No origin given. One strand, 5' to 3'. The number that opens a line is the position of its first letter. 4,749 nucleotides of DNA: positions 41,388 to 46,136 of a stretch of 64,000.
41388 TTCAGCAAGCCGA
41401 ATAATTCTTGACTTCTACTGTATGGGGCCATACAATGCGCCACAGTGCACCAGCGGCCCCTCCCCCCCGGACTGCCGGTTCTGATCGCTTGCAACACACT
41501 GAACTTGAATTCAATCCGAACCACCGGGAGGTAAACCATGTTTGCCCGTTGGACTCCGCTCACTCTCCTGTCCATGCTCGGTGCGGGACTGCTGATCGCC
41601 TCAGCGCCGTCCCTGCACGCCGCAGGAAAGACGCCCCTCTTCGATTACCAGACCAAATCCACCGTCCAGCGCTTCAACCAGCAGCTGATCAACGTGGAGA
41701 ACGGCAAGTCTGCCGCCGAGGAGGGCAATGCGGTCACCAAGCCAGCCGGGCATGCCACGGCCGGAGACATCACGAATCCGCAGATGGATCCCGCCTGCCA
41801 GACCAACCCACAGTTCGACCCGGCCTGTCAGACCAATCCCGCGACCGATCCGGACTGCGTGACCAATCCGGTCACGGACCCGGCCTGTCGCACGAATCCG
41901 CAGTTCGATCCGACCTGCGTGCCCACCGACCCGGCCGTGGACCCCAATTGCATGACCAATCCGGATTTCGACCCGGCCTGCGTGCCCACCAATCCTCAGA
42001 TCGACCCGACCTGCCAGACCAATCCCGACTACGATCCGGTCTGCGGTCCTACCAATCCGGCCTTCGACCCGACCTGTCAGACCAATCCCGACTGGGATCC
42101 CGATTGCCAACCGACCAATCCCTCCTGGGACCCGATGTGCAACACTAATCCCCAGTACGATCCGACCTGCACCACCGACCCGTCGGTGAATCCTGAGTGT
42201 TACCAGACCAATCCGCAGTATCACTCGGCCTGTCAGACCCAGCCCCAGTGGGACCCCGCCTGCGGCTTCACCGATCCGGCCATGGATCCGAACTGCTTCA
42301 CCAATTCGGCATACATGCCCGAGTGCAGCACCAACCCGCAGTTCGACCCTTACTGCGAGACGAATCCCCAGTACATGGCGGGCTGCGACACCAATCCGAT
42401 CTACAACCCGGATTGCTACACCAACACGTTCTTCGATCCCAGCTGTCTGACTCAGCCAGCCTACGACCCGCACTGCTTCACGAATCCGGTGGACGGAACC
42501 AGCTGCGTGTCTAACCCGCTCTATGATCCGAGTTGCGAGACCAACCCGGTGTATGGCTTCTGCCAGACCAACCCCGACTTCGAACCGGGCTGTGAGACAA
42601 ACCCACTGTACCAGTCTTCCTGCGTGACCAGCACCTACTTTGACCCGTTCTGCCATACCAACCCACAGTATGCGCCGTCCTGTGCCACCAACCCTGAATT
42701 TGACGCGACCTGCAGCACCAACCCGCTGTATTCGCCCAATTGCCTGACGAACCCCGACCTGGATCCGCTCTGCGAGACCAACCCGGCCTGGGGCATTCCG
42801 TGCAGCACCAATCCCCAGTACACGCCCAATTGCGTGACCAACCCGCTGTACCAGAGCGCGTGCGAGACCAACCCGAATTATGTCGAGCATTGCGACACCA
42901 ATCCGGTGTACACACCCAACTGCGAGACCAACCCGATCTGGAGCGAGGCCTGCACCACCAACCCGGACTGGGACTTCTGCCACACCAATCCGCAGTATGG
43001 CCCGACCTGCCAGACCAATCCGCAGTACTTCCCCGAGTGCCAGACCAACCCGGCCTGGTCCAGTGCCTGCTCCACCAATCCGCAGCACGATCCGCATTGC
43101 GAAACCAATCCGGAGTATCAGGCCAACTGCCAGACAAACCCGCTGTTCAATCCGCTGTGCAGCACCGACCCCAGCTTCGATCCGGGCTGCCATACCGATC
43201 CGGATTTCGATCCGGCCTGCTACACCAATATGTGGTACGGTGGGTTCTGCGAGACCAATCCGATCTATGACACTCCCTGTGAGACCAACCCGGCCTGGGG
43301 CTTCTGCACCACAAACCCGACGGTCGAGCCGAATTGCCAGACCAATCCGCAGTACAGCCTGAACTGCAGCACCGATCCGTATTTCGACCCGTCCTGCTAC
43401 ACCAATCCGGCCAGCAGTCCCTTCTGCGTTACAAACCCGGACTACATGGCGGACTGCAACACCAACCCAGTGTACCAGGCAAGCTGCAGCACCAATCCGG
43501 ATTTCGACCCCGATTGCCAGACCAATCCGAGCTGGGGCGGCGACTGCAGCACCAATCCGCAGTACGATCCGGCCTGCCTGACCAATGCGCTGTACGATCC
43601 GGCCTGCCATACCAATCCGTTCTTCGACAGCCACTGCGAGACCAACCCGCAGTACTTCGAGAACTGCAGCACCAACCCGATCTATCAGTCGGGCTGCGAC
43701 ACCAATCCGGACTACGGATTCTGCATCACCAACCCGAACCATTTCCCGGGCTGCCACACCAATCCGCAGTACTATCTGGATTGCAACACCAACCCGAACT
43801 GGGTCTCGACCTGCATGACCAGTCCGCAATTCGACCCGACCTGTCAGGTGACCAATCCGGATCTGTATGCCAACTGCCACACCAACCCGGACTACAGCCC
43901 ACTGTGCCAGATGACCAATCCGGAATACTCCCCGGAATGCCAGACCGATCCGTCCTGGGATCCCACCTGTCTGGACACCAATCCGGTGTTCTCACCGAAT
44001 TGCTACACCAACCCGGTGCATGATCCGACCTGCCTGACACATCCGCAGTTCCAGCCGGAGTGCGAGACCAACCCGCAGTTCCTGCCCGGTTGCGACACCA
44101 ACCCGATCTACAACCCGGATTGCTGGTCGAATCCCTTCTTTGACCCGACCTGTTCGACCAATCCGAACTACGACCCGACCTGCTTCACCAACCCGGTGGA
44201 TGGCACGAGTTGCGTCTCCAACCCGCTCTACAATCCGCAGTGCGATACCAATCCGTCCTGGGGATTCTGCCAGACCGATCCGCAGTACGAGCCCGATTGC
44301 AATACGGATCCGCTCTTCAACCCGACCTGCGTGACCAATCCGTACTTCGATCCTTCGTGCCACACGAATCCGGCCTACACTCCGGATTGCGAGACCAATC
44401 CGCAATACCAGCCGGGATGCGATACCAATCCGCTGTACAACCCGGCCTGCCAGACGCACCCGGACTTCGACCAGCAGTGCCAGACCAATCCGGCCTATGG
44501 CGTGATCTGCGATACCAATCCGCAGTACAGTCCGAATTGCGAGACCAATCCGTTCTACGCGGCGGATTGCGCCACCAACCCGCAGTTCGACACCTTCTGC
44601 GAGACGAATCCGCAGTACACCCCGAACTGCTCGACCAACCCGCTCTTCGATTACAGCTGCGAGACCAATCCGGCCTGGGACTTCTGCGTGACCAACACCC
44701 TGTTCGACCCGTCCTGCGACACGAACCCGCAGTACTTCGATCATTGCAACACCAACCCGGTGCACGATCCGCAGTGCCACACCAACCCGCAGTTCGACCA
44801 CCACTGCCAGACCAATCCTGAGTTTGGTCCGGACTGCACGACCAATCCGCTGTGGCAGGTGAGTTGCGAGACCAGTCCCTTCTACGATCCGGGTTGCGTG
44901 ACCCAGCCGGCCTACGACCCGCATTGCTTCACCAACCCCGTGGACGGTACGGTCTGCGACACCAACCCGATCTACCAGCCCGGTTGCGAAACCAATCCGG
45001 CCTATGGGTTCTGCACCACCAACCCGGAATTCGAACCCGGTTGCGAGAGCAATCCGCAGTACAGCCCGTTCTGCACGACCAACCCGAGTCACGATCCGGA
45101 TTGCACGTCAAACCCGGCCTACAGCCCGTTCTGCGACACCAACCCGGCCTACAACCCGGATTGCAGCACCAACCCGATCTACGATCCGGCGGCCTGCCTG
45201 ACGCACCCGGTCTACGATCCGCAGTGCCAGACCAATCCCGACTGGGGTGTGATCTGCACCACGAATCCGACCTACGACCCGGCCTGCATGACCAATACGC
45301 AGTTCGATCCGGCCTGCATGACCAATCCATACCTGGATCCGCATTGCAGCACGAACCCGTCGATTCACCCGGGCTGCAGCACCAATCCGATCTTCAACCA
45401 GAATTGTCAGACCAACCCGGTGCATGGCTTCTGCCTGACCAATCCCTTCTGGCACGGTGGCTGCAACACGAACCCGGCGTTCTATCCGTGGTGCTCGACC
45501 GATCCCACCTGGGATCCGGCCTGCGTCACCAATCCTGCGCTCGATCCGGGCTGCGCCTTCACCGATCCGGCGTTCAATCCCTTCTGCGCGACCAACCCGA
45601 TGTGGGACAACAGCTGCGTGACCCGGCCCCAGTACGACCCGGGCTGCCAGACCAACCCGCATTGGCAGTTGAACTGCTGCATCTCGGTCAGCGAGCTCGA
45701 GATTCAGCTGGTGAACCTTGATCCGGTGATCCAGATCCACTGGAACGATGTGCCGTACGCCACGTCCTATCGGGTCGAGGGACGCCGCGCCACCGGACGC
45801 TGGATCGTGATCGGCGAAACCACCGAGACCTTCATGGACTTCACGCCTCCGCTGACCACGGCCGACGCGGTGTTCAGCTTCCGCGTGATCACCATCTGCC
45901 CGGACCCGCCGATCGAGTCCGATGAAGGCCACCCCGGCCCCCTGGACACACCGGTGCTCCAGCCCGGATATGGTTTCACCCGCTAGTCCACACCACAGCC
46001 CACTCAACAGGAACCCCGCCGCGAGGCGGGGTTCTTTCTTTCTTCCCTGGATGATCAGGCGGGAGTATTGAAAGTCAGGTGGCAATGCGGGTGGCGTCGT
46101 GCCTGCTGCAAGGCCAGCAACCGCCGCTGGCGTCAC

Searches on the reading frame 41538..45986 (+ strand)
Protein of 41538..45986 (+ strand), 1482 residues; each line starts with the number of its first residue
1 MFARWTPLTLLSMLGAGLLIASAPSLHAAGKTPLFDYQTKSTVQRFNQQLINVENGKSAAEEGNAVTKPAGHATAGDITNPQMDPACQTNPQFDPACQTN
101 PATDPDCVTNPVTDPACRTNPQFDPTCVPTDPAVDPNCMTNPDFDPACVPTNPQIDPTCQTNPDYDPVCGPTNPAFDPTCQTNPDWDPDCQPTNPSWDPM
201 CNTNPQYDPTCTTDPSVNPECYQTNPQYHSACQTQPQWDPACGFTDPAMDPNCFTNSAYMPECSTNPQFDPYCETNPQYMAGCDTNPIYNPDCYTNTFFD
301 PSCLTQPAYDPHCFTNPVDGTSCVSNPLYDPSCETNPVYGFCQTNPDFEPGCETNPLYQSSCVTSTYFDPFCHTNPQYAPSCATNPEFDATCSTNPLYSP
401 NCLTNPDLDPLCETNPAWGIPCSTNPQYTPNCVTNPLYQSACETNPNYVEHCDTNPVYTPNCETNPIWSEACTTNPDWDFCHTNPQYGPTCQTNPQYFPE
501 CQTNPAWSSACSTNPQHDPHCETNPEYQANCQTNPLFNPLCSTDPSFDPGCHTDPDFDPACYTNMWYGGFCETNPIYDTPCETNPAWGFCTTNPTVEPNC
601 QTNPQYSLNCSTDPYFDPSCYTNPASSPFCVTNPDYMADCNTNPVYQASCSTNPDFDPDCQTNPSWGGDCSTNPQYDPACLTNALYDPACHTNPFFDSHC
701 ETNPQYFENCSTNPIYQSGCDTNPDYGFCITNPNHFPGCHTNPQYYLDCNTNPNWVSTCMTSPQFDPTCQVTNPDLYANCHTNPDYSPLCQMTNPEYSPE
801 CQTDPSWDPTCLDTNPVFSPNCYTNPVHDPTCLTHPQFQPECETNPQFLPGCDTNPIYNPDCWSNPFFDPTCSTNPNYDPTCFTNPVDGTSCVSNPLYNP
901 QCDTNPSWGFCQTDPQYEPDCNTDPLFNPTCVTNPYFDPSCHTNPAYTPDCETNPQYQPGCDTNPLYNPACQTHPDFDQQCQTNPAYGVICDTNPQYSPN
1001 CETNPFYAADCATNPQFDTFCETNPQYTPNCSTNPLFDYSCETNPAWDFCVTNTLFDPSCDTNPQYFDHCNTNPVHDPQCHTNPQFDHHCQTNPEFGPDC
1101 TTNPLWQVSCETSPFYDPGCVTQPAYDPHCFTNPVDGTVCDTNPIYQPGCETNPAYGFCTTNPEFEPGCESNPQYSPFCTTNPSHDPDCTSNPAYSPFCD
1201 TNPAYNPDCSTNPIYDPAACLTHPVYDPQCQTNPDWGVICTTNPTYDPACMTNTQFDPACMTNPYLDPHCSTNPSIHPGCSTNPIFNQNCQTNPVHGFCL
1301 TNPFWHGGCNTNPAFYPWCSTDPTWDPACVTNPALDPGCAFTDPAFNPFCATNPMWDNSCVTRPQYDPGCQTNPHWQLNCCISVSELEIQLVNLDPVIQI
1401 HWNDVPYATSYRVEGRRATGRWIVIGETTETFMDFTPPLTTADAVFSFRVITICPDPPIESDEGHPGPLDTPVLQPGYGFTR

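Call 10: search_protein_families(library=pfam, proteins=[window:41538-45986:+], max_evalue=0.01)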
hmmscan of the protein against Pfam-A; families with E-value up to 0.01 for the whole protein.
window:41538-45986:+ (1482 aa): 1 family
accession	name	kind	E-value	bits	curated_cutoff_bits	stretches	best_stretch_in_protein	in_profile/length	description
PF02095.21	Extensin_1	-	3.5e-48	164.1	105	7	1094-1250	10-166/171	Extensin-like protein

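Call 67: search_protein_families(library=ncbifam, proteins=[window:41538-45986:+], max_evalue=0.1)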
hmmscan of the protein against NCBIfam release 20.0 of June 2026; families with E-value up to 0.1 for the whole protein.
window:41538-45986:+ (1482 aa): 0 families

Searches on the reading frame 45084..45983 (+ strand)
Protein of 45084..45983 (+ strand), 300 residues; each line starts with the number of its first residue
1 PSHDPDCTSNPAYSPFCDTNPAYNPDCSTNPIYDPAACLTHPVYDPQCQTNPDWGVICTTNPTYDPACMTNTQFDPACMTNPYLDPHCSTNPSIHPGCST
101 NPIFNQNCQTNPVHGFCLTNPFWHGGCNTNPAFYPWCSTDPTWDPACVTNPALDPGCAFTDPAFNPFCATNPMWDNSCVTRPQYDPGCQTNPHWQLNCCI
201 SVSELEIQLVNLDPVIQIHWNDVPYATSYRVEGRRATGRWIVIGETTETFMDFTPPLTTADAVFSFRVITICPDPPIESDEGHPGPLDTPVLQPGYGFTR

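Call 87: search_protein_families(library=pfam, alignment_id=A4, max_evalue=0.001)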
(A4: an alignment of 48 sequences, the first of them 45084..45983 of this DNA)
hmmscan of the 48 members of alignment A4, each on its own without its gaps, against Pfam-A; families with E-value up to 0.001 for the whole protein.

A. member 1, window:45084-45983:+ (300 aa): 1 family
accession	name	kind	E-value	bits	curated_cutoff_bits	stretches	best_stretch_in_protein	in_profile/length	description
PF02095.21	Extensin_1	-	6.7e-06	26.5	105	1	4-135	33-164/171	Extensin-like protein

B. families by the number of members that match (of 48 scanned): 42 families (the first 25 are shown)
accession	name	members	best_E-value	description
PF18962.6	Por_Secre_tail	4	1.1e-08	Secretion system C-terminal sorting domain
PF07719.23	TPR_2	3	2.9e-20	Tetratricopeptide repeat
PF14559.12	TPR_19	3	1.5e-19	Tetratricopeptide repeat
PF00515.34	TPR_1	3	2.1e-19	Tetratricopeptide repeat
PF13181.12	TPR_8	3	5.8e-19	Tetratricopeptide repeat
PF13428.12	TPR_14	3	2.6e-18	Tetratricopeptide repeat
PF13424.12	TPR_12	3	7.7e-16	Tetratricopeptide repeat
PF13176.12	TPR_7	3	2.3e-14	Tetratricopeptide repeat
PF13414.12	TPR_11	3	3.4e-14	TPR repeat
PF13432.12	TPR_16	3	1.2e-13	Tetratricopeptide repeat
PF13174.12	TPR_6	3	1.4e-13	Tetratricopeptide repeat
PF13431.12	TPR_17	3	8.2e-11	Tetratricopeptide repeat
PF13374.12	TPR_10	3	2.7e-07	Tetratricopeptide repeat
PF24575.1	TPR_Slam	3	2.9e-06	Surface lipoprotein assembly modifier, N-terminal TPR repeats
PF12569.14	NatA_aux_su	3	2e-05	N-terminal acetyltransferase A, auxiliary subunit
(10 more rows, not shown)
